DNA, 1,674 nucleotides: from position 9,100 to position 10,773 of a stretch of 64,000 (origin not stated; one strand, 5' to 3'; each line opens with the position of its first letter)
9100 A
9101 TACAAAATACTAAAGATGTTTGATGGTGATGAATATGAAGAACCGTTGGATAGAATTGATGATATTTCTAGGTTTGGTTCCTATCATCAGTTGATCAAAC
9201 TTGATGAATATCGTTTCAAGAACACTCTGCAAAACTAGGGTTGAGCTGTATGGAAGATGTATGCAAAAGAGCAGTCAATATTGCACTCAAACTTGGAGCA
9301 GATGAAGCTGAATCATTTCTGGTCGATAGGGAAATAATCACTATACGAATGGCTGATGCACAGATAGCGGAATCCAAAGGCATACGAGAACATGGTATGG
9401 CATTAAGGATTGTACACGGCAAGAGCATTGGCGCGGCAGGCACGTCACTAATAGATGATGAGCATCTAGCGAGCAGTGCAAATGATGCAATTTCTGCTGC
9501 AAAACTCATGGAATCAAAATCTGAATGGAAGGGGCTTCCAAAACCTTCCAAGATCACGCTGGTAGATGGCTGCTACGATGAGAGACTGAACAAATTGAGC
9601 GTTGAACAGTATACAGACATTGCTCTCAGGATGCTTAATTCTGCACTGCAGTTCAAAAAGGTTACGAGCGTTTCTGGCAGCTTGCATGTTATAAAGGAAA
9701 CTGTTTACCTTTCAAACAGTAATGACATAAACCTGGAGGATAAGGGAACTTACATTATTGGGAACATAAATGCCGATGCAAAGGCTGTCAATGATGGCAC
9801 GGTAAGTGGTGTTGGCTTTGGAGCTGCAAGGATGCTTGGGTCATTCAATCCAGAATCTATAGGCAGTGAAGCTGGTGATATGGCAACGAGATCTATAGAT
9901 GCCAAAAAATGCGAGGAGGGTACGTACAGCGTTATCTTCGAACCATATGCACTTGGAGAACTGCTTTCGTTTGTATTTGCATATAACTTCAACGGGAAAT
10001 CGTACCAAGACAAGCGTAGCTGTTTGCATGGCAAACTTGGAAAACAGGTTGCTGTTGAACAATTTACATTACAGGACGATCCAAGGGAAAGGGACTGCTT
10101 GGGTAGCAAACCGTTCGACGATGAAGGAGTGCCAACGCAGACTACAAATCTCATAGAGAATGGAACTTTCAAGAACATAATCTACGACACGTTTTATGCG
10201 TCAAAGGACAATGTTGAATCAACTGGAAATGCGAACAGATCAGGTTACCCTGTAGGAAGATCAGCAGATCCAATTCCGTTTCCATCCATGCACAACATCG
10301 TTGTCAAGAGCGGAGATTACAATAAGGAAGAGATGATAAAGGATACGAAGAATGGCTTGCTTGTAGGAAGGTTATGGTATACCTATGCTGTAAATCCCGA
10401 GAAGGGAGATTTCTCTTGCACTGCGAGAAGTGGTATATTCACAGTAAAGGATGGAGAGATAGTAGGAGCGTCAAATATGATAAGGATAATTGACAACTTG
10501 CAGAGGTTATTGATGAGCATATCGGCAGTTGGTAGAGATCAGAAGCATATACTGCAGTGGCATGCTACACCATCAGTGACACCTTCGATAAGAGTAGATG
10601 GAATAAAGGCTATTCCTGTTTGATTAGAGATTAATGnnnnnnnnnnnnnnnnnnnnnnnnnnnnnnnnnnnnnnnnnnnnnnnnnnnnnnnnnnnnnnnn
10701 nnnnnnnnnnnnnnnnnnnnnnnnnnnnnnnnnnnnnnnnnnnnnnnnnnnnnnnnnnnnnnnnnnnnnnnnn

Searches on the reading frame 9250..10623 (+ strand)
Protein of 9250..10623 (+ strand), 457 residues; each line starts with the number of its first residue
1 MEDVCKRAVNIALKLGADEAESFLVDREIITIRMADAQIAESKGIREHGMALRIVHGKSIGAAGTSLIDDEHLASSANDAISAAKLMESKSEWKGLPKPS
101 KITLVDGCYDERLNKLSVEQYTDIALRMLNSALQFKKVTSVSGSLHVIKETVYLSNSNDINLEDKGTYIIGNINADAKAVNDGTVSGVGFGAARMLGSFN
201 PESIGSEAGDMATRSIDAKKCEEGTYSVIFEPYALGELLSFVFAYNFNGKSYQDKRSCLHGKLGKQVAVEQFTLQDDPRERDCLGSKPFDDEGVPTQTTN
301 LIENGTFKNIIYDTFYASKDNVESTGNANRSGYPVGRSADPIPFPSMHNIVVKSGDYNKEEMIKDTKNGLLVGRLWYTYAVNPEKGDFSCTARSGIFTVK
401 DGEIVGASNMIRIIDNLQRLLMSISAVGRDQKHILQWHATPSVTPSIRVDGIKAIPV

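Call 79: search_protein_families(library=pfam, proteins=[window:9250-10623:+], max_evalue=0.001)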
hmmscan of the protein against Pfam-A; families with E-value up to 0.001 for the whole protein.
window:9250-10623:+ (457 aa): 3 families
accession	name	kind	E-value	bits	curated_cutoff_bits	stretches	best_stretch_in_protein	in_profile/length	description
PF19289.4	PmbA_TldD_3rd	-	1e-65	221.4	22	1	224-453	2-217/220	PmbA/TldA metallopeptidase C-terminal domain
PF19290.4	PmbA_TldD_2nd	-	1.6e-08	35.4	20.9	1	113-215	3-108/109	PmbA/TldA metallopeptidase central domain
PF01523.21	PmbA_TldD_1st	-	2.5e-06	28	20.9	1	20-84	1-65/65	PmbA/TldA metallopeptidase domain 1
